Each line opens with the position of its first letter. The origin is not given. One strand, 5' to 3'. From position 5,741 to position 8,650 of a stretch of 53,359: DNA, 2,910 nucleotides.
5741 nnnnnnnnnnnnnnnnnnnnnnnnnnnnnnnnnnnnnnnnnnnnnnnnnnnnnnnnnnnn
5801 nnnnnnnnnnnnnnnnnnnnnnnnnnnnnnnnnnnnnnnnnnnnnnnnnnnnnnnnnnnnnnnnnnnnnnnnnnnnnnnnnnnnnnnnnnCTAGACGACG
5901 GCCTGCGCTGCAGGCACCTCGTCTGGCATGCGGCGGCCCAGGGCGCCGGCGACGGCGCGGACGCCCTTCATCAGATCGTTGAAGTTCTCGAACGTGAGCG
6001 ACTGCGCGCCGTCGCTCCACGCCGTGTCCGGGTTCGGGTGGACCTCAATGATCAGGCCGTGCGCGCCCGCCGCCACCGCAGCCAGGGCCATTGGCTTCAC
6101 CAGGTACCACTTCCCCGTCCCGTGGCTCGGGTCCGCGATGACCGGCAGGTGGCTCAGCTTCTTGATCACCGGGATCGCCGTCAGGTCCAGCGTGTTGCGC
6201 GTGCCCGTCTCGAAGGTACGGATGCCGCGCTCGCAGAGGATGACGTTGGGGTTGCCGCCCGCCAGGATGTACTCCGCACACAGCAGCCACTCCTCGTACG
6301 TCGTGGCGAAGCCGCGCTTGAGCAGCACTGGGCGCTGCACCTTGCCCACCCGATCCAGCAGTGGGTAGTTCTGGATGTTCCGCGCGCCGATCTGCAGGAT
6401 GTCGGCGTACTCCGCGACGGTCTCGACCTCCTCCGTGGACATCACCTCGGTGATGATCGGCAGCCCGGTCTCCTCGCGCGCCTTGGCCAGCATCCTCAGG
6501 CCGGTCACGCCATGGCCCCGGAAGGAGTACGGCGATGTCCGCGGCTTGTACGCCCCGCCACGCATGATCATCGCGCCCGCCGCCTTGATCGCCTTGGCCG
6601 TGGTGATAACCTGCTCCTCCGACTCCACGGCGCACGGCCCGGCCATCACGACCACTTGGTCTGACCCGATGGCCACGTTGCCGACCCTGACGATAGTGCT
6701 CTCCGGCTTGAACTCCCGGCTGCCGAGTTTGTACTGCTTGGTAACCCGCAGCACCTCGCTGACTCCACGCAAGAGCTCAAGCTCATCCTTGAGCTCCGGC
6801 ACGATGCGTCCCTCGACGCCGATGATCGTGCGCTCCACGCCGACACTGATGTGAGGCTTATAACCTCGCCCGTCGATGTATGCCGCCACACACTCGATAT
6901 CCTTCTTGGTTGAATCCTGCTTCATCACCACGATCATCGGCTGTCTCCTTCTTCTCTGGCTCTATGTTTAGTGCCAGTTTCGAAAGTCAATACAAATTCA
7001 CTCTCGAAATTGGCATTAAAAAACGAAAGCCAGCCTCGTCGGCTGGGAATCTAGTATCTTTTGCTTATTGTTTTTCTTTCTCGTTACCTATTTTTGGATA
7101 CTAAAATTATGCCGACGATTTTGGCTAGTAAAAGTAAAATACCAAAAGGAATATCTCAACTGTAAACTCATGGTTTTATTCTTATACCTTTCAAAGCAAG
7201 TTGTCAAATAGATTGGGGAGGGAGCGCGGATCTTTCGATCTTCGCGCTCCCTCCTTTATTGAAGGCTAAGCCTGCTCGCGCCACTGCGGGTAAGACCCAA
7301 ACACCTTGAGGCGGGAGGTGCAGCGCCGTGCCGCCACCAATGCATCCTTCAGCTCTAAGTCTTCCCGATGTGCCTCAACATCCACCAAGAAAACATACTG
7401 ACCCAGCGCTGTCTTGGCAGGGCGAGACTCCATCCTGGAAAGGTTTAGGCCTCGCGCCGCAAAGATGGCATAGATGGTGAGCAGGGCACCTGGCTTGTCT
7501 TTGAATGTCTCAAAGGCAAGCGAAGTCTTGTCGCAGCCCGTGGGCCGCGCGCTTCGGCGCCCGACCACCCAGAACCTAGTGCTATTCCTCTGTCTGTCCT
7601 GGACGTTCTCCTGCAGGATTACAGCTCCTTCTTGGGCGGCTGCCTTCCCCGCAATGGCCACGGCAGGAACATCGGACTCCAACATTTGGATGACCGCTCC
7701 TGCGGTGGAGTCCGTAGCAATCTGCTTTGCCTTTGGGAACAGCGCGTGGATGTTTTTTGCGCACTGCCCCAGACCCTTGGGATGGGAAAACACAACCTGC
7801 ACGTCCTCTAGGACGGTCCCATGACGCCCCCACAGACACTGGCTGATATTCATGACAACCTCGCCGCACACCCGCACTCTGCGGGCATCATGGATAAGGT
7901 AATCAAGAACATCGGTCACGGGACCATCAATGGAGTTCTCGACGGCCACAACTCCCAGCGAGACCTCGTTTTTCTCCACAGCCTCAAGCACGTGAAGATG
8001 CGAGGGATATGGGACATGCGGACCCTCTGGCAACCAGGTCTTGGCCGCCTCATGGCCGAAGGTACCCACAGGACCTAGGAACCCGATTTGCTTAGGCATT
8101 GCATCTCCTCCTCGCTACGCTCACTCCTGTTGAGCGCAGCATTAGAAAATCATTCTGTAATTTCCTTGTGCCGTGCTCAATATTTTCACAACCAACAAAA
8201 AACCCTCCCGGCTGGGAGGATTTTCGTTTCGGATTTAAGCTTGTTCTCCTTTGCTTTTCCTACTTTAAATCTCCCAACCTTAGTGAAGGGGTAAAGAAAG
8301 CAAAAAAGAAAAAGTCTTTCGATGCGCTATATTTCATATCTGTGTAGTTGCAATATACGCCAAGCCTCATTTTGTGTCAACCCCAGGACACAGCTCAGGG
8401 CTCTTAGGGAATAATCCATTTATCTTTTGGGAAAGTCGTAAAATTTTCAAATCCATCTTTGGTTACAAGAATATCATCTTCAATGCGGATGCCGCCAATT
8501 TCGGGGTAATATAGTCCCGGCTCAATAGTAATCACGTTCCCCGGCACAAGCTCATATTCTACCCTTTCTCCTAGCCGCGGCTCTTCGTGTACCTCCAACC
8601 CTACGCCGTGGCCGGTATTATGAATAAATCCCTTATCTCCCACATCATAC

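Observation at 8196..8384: Classical Phe leader-peptide attenuator upstream of pheA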

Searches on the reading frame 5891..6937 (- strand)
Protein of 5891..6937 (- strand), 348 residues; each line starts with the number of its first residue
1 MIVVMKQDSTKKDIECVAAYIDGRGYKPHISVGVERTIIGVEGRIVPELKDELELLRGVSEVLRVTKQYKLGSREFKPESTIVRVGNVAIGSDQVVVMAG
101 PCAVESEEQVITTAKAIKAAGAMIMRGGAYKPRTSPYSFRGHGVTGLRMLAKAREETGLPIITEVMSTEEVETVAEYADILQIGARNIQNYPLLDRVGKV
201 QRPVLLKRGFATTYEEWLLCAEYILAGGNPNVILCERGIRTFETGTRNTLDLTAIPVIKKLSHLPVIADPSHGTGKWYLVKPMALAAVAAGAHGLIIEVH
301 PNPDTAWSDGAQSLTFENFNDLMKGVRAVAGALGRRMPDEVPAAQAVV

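Call 11: search_protein_families(library=ncbifam, proteins=[window:5891-6937:-])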
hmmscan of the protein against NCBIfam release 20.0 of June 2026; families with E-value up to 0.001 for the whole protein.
window:5891-6937:- (348 aa): 11 families
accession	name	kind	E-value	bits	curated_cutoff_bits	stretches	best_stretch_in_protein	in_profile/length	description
NF006421.0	PRK08673.1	subfamily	1.1e-148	494.9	335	1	1-336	1-336/338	3-deoxy-7-phosphoheptulonate synthase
NF009933.0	PRK13396.1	subfamily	1.4e-124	415.7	486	1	1-337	1-345/352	3-deoxy-7-phosphoheptulonate synthase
TIGR01361.1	DAHP_synth_Bsub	equivalog_domain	1.9e-120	401.1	267.75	1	71-327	2-258/260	3-deoxy-7-phosphoheptulonate synthase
NF041229.1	BagF_FevY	exception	2.7e-116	388.5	700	1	5-341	1-336/340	phospho-2-dehydro-3-deoxyheptonate aldolase BagF/FevY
NF009239.0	PRK12595.1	equivalog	5.9e-106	354.4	279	1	68-330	92-354/360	bifunctional 3-deoxy-7-phosphoheptulonate synthase/chorismate mutase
NF003543.0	PRK05198.1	equivalog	1.1e-37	129.5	242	1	82-329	4-267/273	3-deoxy-8-phosphooctulonate synthase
TIGR01362.1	KDO8P_synth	equivalog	1.2e-37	129.6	314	1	94-328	2-251/258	3-deoxy-8-phosphooctulonate synthase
NF009109.0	PRK12457.1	equivalog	1.5e-22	80.2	457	1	132-331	60-270/281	3-deoxy-8-phosphooctulonate synthase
TIGR03569.1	NeuB_NnaB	equivalog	1.1e-07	31.3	399.65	1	150-338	81-263/329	N-acetylneuraminate synthase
TIGR03586.1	PseI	equivalog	8.3e-07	28.5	340.25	1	156-340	88-264/327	pseudaminic acid synthase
NF009395.0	PRK12755.1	subfamily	0.00069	18.4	343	0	87-189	47-170/355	3-deoxy-7-phosphoheptulonate synthase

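Call 42: find_homologous_proteins(query=window:5891-6937:-, max_evalue=1e-40)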
Query window:5891-6937:- (348 aa): 7999 proteins with E <= 1e-40 among 8000 candidates; the best 120 are listed.
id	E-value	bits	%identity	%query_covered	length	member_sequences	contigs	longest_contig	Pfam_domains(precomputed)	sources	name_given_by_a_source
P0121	1.4e-226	769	100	100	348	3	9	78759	PF03102.21,PF18152.7,PF00793.27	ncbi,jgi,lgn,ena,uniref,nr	ncbi:MAG: 3-deoxy-7-phosphoheptulonate synthase [Candidatus Wildermuthbacteria bacterium RIFCSPHIGHO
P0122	1.5e-189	647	84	100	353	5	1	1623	PF03102.21,PF18152.7,PF00793.27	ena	-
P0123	4.1e-183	626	82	97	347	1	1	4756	PF03102.21,PF18152.7,PF00793.27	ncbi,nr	ncbi:MAG: 3-deoxy-7-phosphoheptulonate synthase [Candidatus Rokubacteria bacterium]|nr:3-deoxy-7-pho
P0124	5.2e-160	550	73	99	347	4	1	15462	PF03102.21,PF18152.7,PF00793.27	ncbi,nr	ncbi:Phospho-2-dehydro-3-deoxyheptonate aldolase [bacterium HR23]|nr:Phospho-2-dehydro-3-deoxyhepton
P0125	1.5e-159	549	73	100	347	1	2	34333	PF03102.21,PF18152.7,PF00793.27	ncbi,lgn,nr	ncbi:MAG: 3-deoxy-7-phosphoheptulonate synthase [Dehalococcoidia bacterium]|nr:3-deoxy-7-phosphohept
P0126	2.9e-156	538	70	99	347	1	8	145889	PF03102.21,PF18152.7,PF00793.27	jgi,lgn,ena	jgi:3-deoxy-7-phosphoheptulonate synthase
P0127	3.6e-156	538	70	99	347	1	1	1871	PF03102.21,PF18152.7,PF00793.27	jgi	jgi:3-deoxy-7-phosphoheptulonate synthase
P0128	3.7e-156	538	70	99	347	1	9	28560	PF03102.21,PF18152.7,PF00793.27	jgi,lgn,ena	jgi:3-deoxy-7-phosphoheptulonate synthase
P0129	8.0e-156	537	72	96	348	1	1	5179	PF03102.21,PF18152.7,PF00793.27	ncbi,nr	ncbi:MAG: 3-deoxy-7-phosphoheptulonate synthase [Chloroflexi bacterium]|nr:3-deoxy-7-phosphoheptulon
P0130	1.4e-155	536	70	99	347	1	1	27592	PF03102.21,PF18152.7,PF00793.27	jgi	-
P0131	1.4e-155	536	72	99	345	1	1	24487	PF03102.21,PF18152.7,PF00793.27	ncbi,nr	ncbi:MAG: 3-deoxy-7-phosphoheptulonate synthase [Chloroflexi bacterium]|nr:3-deoxy-7-phosphoheptulon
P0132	1.4e-155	536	70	99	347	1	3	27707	PF03102.21,PF18152.7,PF00793.27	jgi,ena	-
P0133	1.5e-155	536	70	99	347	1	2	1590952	PF03102.21,PF18152.7,PF00793.27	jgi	jgi:3-deoxy-7-phosphoheptulonate synthase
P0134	2.0e-155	535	70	99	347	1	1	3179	PF03102.21,PF18152.7,PF00793.27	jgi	jgi:3-deoxy-7-phosphoheptulonate synthase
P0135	1.6e-153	529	70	96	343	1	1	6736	PF03102.21,PF18152.7,PF00793.27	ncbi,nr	ncbi:MAG: 3-deoxy-7-phosphoheptulonate synthase [Chloroflexota bacterium]|nr:3-deoxy-7-phosphoheptul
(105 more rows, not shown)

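Call 65: find_encoding_contigs(protein=P0122, flank=3000, max_places=3)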
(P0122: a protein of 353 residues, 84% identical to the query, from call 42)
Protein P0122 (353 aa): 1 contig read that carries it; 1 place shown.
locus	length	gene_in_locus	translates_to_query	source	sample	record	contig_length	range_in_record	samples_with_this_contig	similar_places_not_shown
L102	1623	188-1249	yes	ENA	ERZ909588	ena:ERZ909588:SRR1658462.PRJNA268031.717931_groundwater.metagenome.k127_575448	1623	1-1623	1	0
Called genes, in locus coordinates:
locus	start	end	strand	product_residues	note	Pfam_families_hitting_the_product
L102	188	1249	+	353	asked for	PF18152:DAHP_snth_FXD, PF00793:DAHP_synth_1, PF03102:NeuB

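Call 66: find_encoding_contigs(protein=P0123, flank=3000, max_places=2)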
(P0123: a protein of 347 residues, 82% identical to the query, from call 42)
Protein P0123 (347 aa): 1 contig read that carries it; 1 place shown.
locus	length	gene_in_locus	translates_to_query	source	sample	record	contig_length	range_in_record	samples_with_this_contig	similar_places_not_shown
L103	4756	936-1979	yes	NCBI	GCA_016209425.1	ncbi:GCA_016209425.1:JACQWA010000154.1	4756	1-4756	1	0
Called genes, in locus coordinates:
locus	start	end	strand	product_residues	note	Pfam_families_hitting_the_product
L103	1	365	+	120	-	PF00290:Trp_syntA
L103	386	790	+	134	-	PF07736:CM_1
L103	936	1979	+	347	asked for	PF18152:DAHP_snth_FXD, PF00793:DAHP_synth_1, PF03102:NeuB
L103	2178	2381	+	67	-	PF01527:HTH_Tnp_1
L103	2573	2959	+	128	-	-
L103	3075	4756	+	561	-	PF04851:ResIII (faint), PF13086:AAA_11, PF13245:AAA_19, PF13604:AAA_30, PF13401:AAA_22 (faint)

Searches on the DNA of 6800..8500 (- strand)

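Call 6: search_rna_families(source=window, start=6800, end=8500, threshold=evalue, max_evalue=10, show_alignments=3)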
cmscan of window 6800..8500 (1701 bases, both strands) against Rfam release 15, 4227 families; matches with E-value up to 10: 24.
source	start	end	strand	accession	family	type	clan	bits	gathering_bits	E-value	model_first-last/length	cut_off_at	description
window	8194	8330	-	RF01859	Phe_leader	Cis-reg; leader;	-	40.5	55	7.7e-05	1-125/125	no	Phenylalanine leader peptide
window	8142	8229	+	RF01859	Phe_leader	Cis-reg; leader;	-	25.5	55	0.15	1-125/125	no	Phenylalanine leader peptide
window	8195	8315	-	RF00106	RNAI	Gene; antisense;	-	23.3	47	0.13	1-102/102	no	RNAI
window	8244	8310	-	RF02266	XIST_intron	Gene; lncRNA;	-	22.2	70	0.51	1-68/68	no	XIST 3' intron conserved motif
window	8188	8357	-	RF02860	Arrc14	Gene; sRNA;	-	21.7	99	2.3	1-167/167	no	Actinobacillus sRNA 14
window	8190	8270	-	RF02075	STnc230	Gene; sRNA;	-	21.7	50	3.2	1-83/83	no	Enterobacterial sRNA STnc230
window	8194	8278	-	RF02495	ohsC_RNA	Gene; antitoxin;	-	19.9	50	5.7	1-77/77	no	Oppression of Hydrophobic ORF by sRNA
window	7055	7266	-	RF02792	sRNA162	Gene; antisense;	-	19.7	78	1.2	1-190/190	no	Archaeal Small RNA 162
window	8240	8312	-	RF03794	MIR5298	Gene; miRNA;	-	19.4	70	7.2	1-80/80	no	MIR5298 microRNA precursor family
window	8243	8311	-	RF03578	mir-3910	Gene; miRNA;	-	19.2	95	1.4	1-82/82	no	mir-3910 microRNA precursor family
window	6966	7021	+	RF04133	MIR2646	Gene; miRNA;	-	18.8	245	0.28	1-256/256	no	MIR2646 microRNA precursor family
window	8191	8312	-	RF01771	rnk_leader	Cis-reg; leader;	-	18.6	50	4.9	1-109/109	no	Enterobacteria rnk leader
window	7214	7255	-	RF03192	mir-6794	Gene; miRNA;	-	18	74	3.7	1-62/62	no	mir-6794 microRNA precursor family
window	6956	7033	+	RF04099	MIR837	Gene; miRNA;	-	17.8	117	2.9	13-110/122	no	MIR837 microRNA precursor family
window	7212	7256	-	RF03595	mir-3569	Gene; miRNA;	-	17.6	50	3.4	1-58/58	no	mir-3569 microRNA precursor family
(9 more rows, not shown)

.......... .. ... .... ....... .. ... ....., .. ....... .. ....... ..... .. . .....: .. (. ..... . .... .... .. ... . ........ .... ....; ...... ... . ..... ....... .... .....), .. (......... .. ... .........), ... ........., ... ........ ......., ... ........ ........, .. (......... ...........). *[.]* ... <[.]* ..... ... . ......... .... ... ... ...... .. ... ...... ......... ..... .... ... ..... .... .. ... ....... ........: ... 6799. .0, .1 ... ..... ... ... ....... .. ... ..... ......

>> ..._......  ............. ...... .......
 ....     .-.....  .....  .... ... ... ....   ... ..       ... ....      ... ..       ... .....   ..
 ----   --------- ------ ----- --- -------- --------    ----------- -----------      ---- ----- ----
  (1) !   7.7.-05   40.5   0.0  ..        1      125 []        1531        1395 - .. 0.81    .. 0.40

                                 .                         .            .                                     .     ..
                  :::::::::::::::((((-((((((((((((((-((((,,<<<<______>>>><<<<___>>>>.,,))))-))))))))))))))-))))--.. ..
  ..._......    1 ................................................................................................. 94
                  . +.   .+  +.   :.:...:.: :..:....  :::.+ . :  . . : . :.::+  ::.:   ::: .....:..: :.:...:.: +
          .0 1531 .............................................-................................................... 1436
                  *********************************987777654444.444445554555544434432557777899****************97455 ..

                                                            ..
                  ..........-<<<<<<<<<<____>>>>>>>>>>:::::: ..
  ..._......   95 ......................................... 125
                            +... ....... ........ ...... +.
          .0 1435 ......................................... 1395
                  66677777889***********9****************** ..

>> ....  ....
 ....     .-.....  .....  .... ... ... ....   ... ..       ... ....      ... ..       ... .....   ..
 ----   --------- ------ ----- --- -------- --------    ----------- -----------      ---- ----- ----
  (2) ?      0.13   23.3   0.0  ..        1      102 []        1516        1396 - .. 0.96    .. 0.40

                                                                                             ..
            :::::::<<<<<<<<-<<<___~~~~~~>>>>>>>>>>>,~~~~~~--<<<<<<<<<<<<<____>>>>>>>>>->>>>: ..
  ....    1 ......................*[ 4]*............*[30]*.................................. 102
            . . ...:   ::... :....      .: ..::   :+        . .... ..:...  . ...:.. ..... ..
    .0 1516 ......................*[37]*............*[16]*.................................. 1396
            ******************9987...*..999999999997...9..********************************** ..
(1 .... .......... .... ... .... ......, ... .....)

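Call 45: search_rna_families(sources=[L083, L092, L094, L095, L100], threshold=evalue, max_evalue=0.5)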
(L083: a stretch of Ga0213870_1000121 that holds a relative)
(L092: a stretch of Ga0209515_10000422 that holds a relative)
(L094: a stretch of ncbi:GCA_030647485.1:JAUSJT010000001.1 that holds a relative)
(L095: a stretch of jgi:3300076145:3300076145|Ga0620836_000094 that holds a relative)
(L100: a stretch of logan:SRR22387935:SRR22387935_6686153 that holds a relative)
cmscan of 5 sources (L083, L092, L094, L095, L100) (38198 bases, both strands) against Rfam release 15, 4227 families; matches with E-value up to 0.5: 1.
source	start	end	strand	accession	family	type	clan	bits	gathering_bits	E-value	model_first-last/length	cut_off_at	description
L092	5397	5468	+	RF00005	tRNA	Gene; tRNA;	CL00001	49.5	29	8.3e-08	1-71/71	no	tRNA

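Call 103: search_with_rna_model(model_id=R1, sources=[L011, L012, L013, L014, L015, L016, L017, L018, L019, L020, L021, L022, L023, L024, L025, L026, L027, L028, L029, L030, L031, L032, L033, L034, L035, L036, L037, L038, L039, L040, L041, L042, L043, L044, L045, L046, L047, L048, L049, L050, L051, L052, L053, L054, L055, L056, L057, L058, L059, L060, L061, L062, L063, L064, L065, L066, L067, L068, L069, L070, L071, L072, L073, L074, L075, L076, L077, L078, L079, L080, L081, L082, L083, L084, L085, L086, L087, L088, L089, L090, L091, L092, L093, L094, L095, L096, L097, L098, L099, L100, L101, L102, L103, L104], max_evalue=1)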
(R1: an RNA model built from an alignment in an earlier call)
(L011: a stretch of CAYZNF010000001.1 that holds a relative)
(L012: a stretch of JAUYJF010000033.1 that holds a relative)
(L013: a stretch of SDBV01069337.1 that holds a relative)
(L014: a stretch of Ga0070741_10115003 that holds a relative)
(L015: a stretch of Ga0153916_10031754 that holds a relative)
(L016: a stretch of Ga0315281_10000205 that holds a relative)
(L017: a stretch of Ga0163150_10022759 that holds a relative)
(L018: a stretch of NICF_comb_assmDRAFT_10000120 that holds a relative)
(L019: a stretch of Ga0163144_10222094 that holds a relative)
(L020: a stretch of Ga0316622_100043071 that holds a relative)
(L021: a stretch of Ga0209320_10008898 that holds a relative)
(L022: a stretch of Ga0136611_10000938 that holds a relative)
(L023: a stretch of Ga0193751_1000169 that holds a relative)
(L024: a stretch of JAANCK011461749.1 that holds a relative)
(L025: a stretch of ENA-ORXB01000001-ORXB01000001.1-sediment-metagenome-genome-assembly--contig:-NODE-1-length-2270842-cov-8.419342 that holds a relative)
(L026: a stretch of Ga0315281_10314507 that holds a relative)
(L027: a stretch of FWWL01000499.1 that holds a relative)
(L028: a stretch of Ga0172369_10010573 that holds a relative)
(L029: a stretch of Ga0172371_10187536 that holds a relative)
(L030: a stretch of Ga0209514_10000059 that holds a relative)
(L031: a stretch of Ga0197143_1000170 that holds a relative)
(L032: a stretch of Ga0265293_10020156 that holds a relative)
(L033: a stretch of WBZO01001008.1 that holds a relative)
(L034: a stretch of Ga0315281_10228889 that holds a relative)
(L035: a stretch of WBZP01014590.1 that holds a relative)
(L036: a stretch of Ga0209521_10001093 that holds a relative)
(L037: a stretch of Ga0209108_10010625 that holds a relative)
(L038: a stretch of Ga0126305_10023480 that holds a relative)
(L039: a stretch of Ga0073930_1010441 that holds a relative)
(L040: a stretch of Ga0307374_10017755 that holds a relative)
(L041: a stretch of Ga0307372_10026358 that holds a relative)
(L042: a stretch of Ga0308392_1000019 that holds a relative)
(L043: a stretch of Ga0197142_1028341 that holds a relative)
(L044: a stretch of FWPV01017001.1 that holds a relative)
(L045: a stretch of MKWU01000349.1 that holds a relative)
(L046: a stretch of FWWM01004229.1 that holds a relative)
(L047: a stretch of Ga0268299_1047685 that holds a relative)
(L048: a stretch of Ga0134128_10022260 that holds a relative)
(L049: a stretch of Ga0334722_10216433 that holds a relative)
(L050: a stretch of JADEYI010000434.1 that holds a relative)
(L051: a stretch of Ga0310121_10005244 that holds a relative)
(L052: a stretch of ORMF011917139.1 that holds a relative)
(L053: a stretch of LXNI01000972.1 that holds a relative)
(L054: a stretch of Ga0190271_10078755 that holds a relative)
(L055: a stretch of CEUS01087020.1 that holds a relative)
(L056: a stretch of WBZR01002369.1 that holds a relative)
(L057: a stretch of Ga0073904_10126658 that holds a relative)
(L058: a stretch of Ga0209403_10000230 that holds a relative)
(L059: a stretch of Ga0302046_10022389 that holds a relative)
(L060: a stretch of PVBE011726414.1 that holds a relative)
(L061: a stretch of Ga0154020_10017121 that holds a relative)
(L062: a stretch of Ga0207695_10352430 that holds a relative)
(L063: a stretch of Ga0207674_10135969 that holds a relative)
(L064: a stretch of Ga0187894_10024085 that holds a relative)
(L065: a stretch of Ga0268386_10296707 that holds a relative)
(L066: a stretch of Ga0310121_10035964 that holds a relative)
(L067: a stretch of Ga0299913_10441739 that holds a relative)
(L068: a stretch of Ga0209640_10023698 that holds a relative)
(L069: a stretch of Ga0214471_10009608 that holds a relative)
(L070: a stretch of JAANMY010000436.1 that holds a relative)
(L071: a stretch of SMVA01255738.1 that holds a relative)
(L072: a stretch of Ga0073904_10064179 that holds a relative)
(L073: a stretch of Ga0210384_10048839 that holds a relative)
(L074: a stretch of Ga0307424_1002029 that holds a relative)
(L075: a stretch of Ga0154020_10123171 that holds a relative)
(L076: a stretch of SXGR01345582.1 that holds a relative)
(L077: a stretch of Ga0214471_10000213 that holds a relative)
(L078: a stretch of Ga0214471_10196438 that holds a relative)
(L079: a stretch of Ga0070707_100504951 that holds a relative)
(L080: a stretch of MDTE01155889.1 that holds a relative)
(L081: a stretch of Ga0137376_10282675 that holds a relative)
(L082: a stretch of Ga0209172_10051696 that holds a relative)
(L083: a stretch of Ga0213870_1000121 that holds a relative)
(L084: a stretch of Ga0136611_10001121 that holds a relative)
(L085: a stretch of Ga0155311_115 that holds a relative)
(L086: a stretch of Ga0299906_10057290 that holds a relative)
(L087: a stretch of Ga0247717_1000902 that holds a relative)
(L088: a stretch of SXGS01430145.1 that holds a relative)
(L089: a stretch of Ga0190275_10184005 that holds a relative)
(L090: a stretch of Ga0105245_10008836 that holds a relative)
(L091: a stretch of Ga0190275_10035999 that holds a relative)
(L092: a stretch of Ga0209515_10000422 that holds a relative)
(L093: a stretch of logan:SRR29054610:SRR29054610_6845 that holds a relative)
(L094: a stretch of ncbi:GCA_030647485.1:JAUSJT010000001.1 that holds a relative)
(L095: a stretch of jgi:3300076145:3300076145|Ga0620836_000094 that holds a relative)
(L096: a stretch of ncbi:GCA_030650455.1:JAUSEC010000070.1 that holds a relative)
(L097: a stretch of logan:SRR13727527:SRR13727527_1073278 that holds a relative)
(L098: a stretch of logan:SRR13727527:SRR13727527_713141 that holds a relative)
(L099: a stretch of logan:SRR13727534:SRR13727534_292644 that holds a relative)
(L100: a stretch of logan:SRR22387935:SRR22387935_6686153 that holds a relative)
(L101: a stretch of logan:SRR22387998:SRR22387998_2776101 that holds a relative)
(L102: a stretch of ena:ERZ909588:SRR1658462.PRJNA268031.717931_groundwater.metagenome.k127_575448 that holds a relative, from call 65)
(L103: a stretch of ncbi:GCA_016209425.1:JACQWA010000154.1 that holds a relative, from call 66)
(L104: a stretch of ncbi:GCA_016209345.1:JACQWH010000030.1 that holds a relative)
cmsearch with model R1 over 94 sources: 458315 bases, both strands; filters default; matches with E-value up to 1: 25.
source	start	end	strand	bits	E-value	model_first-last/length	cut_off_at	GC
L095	4754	4849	+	98.6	9.3e-18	1-96/96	no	0.42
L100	3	99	+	96.5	2.6e-17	1-96/96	no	0.44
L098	3193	3288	+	93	1.4e-16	1-96/96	no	0.42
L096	4767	4863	+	92.6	1.7e-16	1-96/96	no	0.43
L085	1696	1790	+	86.7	2.7e-15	1-96/96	no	0.47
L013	1192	1287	+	85.5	4.8e-15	1-96/96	no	0.46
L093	4871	4973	+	81.3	3.5e-14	1-96/96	no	0.42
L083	2759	2852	+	72.3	2.6e-12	1-96/96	no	0.53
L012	5805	5899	+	70.6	6e-12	1-96/96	no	0.45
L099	1867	1961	+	70.6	6e-12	1-96/96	no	0.45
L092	2802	2903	+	64.8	9.5e-11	1-96/96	no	0.44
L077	1646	1743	+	63.7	1.6e-10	1-96/96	no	0.42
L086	1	96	+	51.4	5.6e-08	3-96/96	5'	0.43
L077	26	117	+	33.5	0.00028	1-96/96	no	0.47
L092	778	875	+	31.6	0.00069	1-96/96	no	0.38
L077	5414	5515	+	26.2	0.0092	1-96/96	no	0.5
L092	836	931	-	25.3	0.014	1-96/96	no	0.39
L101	2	35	+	21.5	0.087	63-96/96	no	0.53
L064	2166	2207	-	21.4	0.091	54-96/96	no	0.5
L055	5906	5999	+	18.5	0.36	1-96/96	no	0.46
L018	5289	5317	+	18.1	0.43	63-93/96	no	0.66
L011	3871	3954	+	17.8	0.49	1-96/96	no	0.37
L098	4860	4952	+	17.8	0.51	1-96/96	no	0.43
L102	1506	1587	+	17.3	0.64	1-96/96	no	0.38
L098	3193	3269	-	16.7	0.83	1-96/96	no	0.4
